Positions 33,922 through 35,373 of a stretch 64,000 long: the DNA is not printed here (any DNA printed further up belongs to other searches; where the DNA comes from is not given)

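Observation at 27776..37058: Operon fusing a Qmo-like membrane module (QmoA-like / QmoC-like / HdrA+MvhD) to a group-3c [NiFe] hydrogenase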

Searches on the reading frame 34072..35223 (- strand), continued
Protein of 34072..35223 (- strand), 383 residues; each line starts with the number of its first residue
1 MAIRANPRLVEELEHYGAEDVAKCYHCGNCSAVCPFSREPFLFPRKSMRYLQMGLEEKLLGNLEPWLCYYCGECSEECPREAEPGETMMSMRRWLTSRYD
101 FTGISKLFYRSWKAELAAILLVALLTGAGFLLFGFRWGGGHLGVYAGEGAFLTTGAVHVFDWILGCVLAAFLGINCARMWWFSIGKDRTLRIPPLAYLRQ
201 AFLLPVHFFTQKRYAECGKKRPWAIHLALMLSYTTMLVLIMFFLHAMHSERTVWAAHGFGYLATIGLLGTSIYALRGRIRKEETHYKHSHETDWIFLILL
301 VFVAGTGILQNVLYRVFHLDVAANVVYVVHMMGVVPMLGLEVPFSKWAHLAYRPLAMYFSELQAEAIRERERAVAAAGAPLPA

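Call 37: search_protein_families(library=pfam, proteins=[L072:1040-1474:+, L072:1564-2736:+, L072:3817-4647:+, L072:4827-5900:+, L072:6020-8149:+, L072:8239-9402:+, L072:9524-9967:+, L077:5186-7915:+, L077:11132-11614:+, L077:7936-9762:+], max_evalue=0.0001)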
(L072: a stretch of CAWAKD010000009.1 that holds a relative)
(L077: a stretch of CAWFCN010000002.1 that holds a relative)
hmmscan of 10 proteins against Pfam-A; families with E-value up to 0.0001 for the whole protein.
L072:1040-1474:+ (144 aa): 4 families
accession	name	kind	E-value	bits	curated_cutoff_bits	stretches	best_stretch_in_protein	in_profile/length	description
PF12139.13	APS-reductase_C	-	2.6e-31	108.1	25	1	64-140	1-79/82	Adenosine-5'-phosphosulfate reductase beta subunit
PF12838.12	Fer4_7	-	8.6e-08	33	27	1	9-61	1-52/52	4Fe-4S dicluster domain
PF00037.32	Fer4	-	3.1e-06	27.2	21.1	0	44-62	5-23/24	4Fe-4S binding domain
PF13187.11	Fer4_9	-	3.7e-06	27.3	27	1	9-62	1-52/52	4Fe-4S dicluster domain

L072:1564-2736:+ (390 aa): 1 family
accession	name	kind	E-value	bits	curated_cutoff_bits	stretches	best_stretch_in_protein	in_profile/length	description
PF00890.30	FAD_binding_2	-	9.8e-10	38.6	20.4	1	6-226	10-251/414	FAD binding domain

L072:3817-4647:+ (276 aa): 1 family
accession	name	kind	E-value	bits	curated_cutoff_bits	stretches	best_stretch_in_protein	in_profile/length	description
PF03692.20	CxxCxxCC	-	3.4e-08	34.5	23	1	36-124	4-71/85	Putative zinc- or iron-chelating domain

L072:4827-5900:+ (357 aa): 5 families
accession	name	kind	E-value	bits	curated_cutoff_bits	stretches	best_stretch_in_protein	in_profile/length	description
PF12838.12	Fer4_7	-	1.1e-07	32.6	27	0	38-61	29-52/52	4Fe-4S dicluster domain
PF07992.20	Pyr_redox_2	-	8e-07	29.2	26.1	0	232-314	180-256/291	Pyridine nucleotide-disulphide oxidoreductase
PF14697.11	Fer4_21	-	2.2e-06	28.1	35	0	37-59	31-53/59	4Fe-4S dicluster domain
PF00037.32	Fer4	-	1.7e-05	24.8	21.1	0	42-59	3-20/24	4Fe-4S binding domain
PF13484.11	Fer4_16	-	3.6e-05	24.9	30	0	38-59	44-65/66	4Fe-4S double cluster binding domain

L072:6020-8149:+ (709 aa): 16 families
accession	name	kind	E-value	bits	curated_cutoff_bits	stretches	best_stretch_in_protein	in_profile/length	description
PF02662.21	FlpD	-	1.3e-36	125.8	22.3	1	577-702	1-123/123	Methyl-viologen-reducing hydrogenase, delta subunit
PF07992.20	Pyr_redox_2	-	1.6e-14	54.5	26.1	1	96-215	2-114/291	Pyridine nucleotide-disulphide oxidoreductase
PF12831.13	FAD_oxidored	-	4.9e-10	39.7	27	1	97-157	2-64/416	FAD dependent oxidoreductase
PF00037.32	Fer4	-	1.2e-09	38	21.1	0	502-518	7-23/24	4Fe-4S binding domain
PF12837.12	Fer4_6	-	2.3e-09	37.2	25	1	499-518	5-24/24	4Fe-4S binding domain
PF13187.11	Fer4_9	-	2.2e-08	34.4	27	1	502-546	1-50/52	4Fe-4S dicluster domain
PF12838.12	Fer4_7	-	4.2e-08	34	27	1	502-546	1-51/52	4Fe-4S dicluster domain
PF12797.12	Fer4_2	-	8.7e-08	32.1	24.5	0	527-545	4-22/22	4Fe-4S binding domain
PF00890.30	FAD_binding_2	-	4.7e-07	29.8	20.4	1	97-134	2-39/414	FAD binding domain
PF13237.11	Fer4_10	-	1.4e-06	28.5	25.5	1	501-544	7-53/53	4Fe-4S dicluster domain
PF13450.12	NAD_binding_8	-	1.5e-06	28.8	21.9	1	99-141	1-41/68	NAD(P)-binding Rossmann-like domain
PF13484.11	Fer4_16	-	1e-05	26.6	30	0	502-524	1-22/66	4Fe-4S double cluster binding domain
PF01134.28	GIDA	-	1.7e-05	24.5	22.1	1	97-127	2-32/391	Glucose inhibited division protein A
PF13534.11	Fer4_17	-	2.6e-05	25.1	22.2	0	502-525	1-24/61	4Fe-4S dicluster domain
PF12800.12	Fer4_4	-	2.7e-05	24.6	24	0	501-516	2-17/17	4Fe-4S binding domain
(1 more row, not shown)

L072:8239-9402:+ (387 aa): 2 families
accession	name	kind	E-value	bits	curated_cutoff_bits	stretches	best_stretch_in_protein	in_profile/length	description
PF01747.23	ATP-sulfurylase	-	9.4e-77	257.6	24.3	1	169-381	5-212/212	ATP-sulfurylase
PF14306.12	PUA_2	-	9.7e-31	107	27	1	5-156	12-158/159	PUA-like domain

L072:9524-9967:+ (147 aa): 0 families

L077:5186-7915:+ (909 aa): 15 families
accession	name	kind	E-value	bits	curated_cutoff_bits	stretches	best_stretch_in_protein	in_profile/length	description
PF07992.20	Pyr_redox_2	-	1.8e-50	172.5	26.1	3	245-535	1-291/291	Pyridine nucleotide-disulphide oxidoreductase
PF13450.12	NAD_binding_8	-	8.8e-18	64.8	21.9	2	249-283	1-35/68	NAD(P)-binding Rossmann-like domain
PF14691.11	Fer4_20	-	4.8e-16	59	25.8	1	153-232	29-111/113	Dihydroprymidine dehydrogenase domain II, 4Fe-4S cluster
PF12831.13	FAD_oxidored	-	8.3e-14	52.1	27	2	4-41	1-38/416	FAD dependent oxidoreductase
PF13738.12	Pyr_redox_3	-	1e-13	51.6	30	1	330-519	127-305/305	Pyridine nucleotide-disulphide oxidoreductase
PF01266.30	DAO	-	1.5e-13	51.5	27.9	1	246-280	1-35/353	FAD dependent oxidoreductase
PF00890.30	FAD_binding_2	-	1e-12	48.4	20.4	2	247-306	2-66/414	FAD binding domain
PF00070.33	Pyr_redox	-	9.2e-11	42.6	22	0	246-322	1-68/82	Pyridine nucleotide-disulphide oxidoreductase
PF01946.23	Thi4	-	9.3e-09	35.3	26.2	1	246-281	19-55/235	Thi4 family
PF01494.25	FAD_binding_3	-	9.6e-09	35.4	22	1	246-278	3-35/349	FAD binding domain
PF01134.28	GIDA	-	1.6e-08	34.5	22.1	0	246-274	1-29/391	Glucose inhibited division protein A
PF01593.30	Amino_oxidase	-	6.9e-08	32.6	19.8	1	255-281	2-28/443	Flavin containing amine oxidoreductase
PF03486.20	HI0933_like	-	1e-07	32.1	50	1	246-283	2-39/244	HI0933-like protein Rossmann domain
PF13241.12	NAD_binding_7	-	2.1e-07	31.9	22.1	0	369-410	3-47/104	Putative NAD(P)-binding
PF13434.12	Lys_Orn_oxgnase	-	1.5e-05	24.7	21.3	0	330-405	150-219/339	L-lysine 6-monooxygenase/L-ornithine 5-monooxygenase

L077:11132-11614:+ (160 aa): 2 families
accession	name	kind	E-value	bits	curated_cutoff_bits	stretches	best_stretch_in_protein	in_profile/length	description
PF13686.11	DrsE_2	-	4.1e-62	209.2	25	1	5-159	3-156/156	DsrE/DsrF/DrsH-like family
PF02635.20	DsrE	-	3.2e-09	37.4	22.7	1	8-147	4-103/116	DsrE/DsrF-like family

L077:7936-9762:+ (608 aa): 13 families
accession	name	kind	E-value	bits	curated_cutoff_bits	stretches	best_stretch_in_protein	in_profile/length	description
PF07992.20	Pyr_redox_2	-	2.9e-13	50.3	26.1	1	161-306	2-131/291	Pyridine nucleotide-disulphide oxidoreductase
PF14697.11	Fer4_21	-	5.5e-10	39.7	35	1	530-585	2-58/59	4Fe-4S dicluster domain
PF12838.12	Fer4_7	-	3e-08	34.5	27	1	536-583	2-52/52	4Fe-4S dicluster domain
PF13187.11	Fer4_9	-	6.3e-08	33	27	1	535-584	1-52/52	4Fe-4S dicluster domain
PF13237.11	Fer4_10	-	1.8e-07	31.4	25.5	1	530-580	3-53/53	4Fe-4S dicluster domain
PF00037.32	Fer4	-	1.9e-07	31.1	21.1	1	563-585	2-24/24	4Fe-4S binding domain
PF12797.12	Fer4_2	-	8.8e-07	28.9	24.5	1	530-548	4-22/22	4Fe-4S binding domain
PF13484.11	Fer4_16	-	3.2e-06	28.3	30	0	569-593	2-27/66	4Fe-4S double cluster binding domain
PF12837.12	Fer4_6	-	3.2e-06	27.3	25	0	562-584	2-24/24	4Fe-4S binding domain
PF13450.12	NAD_binding_8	-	1.1e-05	26.1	21.9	1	164-201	1-38/68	NAD(P)-binding Rossmann-like domain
PF12831.13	FAD_oxidored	-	1.2e-05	25.3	27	1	163-210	3-50/416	FAD dependent oxidoreductase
PF13459.11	Fer4_15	-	4e-05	24.7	22.4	0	530-547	2-19/66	4Fe-4S single cluster domain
PF00890.30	FAD_binding_2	-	8.1e-05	22.4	20.4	0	162-196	2-36/414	FAD binding domain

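Call 52: predict_structure(alignment_id=A2)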
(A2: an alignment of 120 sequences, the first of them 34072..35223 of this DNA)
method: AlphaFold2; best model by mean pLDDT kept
length: 383 residues; sequences in the alignment: 120
mean_pLDDT: 84.0   pTM: 0.83
mean pLDDT of the five models: 84.0, 83.6, 83.3, 82.8, 75.3
residues with pLDDT >= 90: 164; 70-90: 151; 50-70: 59; < 50: 9
segments of 3 or more residues with pLDDT < 50: 71-74
pLDDT, mean of each block of 10 residues (from residue 1): 66 78 63 61 75 85 77 50 67 89 90 93 97 92 89 91 93 92 90 92 87 73 88 93 87 90 94 90 71 88 95 94 97 94 75 88 89 79 57
secondary structure, 60 per line:
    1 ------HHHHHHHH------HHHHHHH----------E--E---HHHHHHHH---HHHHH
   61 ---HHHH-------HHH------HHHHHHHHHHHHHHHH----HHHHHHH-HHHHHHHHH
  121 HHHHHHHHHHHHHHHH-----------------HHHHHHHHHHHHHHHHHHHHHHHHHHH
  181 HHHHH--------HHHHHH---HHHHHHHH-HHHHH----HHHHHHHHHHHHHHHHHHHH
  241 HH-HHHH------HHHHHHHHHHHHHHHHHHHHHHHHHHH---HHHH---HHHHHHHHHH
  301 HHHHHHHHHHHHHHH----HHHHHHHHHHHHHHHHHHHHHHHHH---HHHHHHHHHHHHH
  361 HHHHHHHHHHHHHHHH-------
elements in order: H7-14 H21-27 H45-52 H56-60 H64-67 H84-99 H104-110 H112-136 H154-185 H194-199 H203-210 H212-216 H221-242 H244-247 H254-280 H284-287 H291-315 H320-344 H348-376

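Call 55: fold_search(model_id=the predicted structure, library=pdb)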
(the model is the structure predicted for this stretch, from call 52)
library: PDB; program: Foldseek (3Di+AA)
matches with E <= 10: 199; with E <= 0.001: 0
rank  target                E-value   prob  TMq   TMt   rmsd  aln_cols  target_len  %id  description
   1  7bkb_C                6.5e-02  1.00  0.23  0.43   5.8       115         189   29  Formate dehydrogenase - heterodisulfide reductase - formylmethanofuran dehydrogenase complex from Methanospirillum hun (released 2021-09-29)
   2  9inh_A                3.4e-01  0.30  0.22  0.16  21.6       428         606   12  Cryo-EM structure of human XPR1 in complex with InsP6 in outward-facing state (SPX visible)-in the presence of KIDINS2 (released 2025-04-02)
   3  8rwn_C                6.0e-01  1.00  0.21  0.41   3.0        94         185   24  CryoEM structure of the Hdr(ABC)2 subunits of the Elp-Hdr complex of Methanothermobacter marburgensis (released 2025-05-14)
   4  6uzv_2                9.0e-01  0.08  0.16  0.11  22.9       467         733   13  The structure of a red shifted photosystem I complex (released 2020-09-16)
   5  9ojn                  1.3e+00  0.93  0.35  0.21   6.6       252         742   15  Structure of Mycobacterium smegmatis EtfD (released 2025-05-21)
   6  8b4o_B                1.4e+00  0.15  0.15  0.17  18.0       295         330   14  Cryo-EM structure of cytochrome bd oxidase from C. glutamicum (released 2022-12-28)
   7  8k4s_E                1.4e+00  0.20  0.19  0.25  20.6       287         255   15  CryoEM structure of Gq coupled MRGPRX4 with agonist DCA-3P (released 2024-11-06)
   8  9eys_B                1.4e+00  0.04  0.13  0.09  24.2       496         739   12  Structure of Far-Red Photosystem I from C. thermalis PCC 7203 (released 2025-04-23)
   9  7bc6_A                1.7e+00  0.09  0.18  0.17  22.9       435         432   14  Cryo-EM structure of the outward open proton coupled folate transporter at pH 7.5 (released 2021-05-12)
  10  7ytb_B                1.7e+00  0.16  0.19  0.25  19.6       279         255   14  Crystal structure of Kin4B8 (released 2023-03-15)
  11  6tra_B                1.7e+00  0.06  0.14  0.09  20.3       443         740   13  Cryo- EM structure of the Thermosynechococcus elongatus photosystem I in the presence of cytochrome c6 (released 2020-09-16)
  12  7s3d_B                1.9e+00  0.05  0.13  0.09  21.8       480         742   12  Structure of photosystem I with bound ferredoxin from Synechococcus sp. PCC 7335 acclimated to far-red light (released 2021-11-24)
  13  6f0k_C                1.9e+00  0.08  0.19  0.18  19.9       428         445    8  Alternative complex III (released 2018-05-09)
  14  7d5i_B                2.2e+00  0.08  0.17  0.18  23.8       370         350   15  Structure of Mycobacterium smegmatis bd complex in the apo-form. (released 2021-06-23)
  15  9w0x_A                2.4e+00  0.08  0.20  0.15  22.6       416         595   12  Cryo-EM structure of a Fungal XPR1 (released 2026-03-18)
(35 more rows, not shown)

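Call 64: search_protein_representatives(protein=window:34072-35223:-)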
Query: 383 residues. Proteins with E-value up to 0.001 (for the whole library): 2217; up to 1e-10: 619; up to 1e-30: 162. The best 150 are listed.
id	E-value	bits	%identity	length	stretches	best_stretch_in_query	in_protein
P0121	9.5e-134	462.9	57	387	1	1-371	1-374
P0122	1.9e-114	399.4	67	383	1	1-251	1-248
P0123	4.2e-106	371.9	64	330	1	1-251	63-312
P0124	6.0e-93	328.6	48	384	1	3-371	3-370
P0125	1.5e-84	301.0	39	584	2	4-368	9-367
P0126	3.1e-83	296.6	43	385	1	1-376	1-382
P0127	1.4e-81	291.2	40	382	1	3-378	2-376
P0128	1.2e-80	288.0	73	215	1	1-169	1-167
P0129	2.5e-80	287.1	42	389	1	2-367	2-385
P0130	8.8e-80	285.2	40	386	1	4-366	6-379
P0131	3.9e-79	283.1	51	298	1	88-373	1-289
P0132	6.0e-79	282.5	43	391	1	1-374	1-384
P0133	2.0e-78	280.8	44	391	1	3-361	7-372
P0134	3.3e-78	280.1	40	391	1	2-368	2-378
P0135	6.2e-78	279.2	64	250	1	1-194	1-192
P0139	7.3e-75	269.0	42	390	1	3-363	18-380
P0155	2.4e-59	217.9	35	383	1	6-374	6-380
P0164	8.6e-55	203.0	35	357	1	3-369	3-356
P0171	7.3e-51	190.0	34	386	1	3-369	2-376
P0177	2.6e-48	181.6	33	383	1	1-362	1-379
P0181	2.4e-47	178.4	36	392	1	6-359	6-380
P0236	8.1e-37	143.8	32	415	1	1-363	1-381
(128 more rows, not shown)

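Call 66: search_protein_families(library=ncbifam, alignment_id=A3, max_evalue=1e-10)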
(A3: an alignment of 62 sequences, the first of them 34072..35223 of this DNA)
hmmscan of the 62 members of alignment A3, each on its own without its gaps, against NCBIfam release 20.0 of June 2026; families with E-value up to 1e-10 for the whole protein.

A. member 1, window:34072-35223:- (383 aa): 2 families
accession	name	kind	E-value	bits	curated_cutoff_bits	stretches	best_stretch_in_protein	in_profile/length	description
NF038018.1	qmoC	equivalog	7.6e-52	176.9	300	1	9-359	5-360/360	quinone-interacting membrane-bound oxidoreductase complex subunit QmoC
TIGR03290.1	CoB_CoM_SS_C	equivalog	4.5e-16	59.1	160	1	22-94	2-74/144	CoB--CoM heterodisulfide reductase subunit C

B. families by the number of members that match (of 62 scanned): 6 families
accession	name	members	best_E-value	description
NF038018.1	qmoC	62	1.5e-117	quinone-interacting membrane-bound oxidoreductase complex subunit QmoC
TIGR03290.1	CoB_CoM_SS_C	55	8.8e-21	CoB--CoM heterodisulfide reductase subunit C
NF041890.1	hdrC_Methbact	30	8.9e-16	ferredoxin:CoB-CoM heterodisulfide reductase subunit HdrC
NF011607.0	PRK15033.1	21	3.7e-23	tricarballylate utilization 4Fe-4S protein TcuB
NF041779.1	hetero_SS_HdrC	20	9e-15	ferredoxin:CoB-CoM heterodisulfide reductase subunit HdrC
TIGR02484.1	CitB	15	1.7e-22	tricarballylate utilization 4Fe-4S protein TcuB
